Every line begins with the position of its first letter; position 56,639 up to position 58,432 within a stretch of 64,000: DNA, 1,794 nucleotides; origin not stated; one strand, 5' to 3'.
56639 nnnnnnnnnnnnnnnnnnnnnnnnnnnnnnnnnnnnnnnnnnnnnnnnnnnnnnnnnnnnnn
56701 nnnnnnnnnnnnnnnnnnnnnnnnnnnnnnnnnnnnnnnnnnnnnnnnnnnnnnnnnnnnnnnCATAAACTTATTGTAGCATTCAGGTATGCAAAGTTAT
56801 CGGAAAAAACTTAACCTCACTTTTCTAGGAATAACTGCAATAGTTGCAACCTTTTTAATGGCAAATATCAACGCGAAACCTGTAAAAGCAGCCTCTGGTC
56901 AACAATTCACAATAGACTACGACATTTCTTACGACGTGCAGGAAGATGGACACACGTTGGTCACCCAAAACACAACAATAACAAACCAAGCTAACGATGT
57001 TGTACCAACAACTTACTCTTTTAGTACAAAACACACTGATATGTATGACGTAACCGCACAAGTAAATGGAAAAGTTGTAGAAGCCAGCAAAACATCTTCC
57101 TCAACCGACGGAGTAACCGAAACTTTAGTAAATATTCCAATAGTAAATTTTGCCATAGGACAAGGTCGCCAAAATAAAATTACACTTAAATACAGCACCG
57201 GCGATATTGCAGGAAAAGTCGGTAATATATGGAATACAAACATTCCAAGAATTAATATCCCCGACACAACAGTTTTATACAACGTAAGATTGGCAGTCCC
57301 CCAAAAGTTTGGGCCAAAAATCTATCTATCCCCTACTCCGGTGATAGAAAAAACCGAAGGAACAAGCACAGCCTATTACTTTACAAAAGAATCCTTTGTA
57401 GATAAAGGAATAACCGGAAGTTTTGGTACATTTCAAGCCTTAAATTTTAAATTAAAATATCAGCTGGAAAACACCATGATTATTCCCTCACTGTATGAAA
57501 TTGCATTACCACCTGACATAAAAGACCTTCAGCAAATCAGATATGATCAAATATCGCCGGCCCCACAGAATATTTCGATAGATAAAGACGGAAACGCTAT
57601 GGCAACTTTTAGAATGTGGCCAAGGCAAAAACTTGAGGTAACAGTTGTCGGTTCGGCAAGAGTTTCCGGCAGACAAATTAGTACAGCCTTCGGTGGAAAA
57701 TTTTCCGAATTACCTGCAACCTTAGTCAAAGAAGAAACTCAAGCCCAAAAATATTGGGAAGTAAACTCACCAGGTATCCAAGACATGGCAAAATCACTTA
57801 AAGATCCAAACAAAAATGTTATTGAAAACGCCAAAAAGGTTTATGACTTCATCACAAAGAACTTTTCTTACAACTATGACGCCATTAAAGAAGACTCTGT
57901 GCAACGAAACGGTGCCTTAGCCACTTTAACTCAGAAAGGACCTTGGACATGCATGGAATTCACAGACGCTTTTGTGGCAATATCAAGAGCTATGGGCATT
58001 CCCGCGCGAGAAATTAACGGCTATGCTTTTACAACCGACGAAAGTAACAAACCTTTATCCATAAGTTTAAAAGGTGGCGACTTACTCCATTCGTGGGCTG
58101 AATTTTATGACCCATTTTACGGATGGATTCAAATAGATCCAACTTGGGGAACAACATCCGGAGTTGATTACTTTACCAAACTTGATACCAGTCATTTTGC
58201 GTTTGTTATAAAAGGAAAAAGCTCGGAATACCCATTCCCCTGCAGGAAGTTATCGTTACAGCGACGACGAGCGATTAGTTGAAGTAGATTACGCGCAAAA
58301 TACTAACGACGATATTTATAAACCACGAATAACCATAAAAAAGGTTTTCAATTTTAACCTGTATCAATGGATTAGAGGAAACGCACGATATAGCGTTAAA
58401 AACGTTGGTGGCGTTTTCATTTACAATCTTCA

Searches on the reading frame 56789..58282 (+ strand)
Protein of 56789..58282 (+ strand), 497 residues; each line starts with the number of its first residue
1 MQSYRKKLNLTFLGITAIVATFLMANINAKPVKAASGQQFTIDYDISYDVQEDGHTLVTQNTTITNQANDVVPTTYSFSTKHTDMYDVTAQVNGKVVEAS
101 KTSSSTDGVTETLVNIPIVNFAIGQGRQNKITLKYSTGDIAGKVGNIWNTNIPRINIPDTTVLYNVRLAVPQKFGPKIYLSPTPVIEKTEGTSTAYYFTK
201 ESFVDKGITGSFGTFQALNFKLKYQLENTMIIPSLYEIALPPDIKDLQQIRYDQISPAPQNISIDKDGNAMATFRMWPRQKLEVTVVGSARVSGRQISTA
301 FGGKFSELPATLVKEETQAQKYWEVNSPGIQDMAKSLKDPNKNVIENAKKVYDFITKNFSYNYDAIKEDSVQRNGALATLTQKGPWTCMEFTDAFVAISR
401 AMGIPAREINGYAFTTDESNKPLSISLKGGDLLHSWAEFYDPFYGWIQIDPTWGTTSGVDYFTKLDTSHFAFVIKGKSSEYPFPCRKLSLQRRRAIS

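Call 57: search_protein_families(library=pfam, proteins=[window:56789-58282:+], max_evalue=0.001)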
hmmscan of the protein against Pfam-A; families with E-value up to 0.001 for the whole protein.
window:56789-58282:+ (497 aa): 1 family
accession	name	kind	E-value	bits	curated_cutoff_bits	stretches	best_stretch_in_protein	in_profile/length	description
PF01841.26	Transglut_core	-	1.7e-18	67.3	23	1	333-451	3-108/108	Transglutaminase-like superfamily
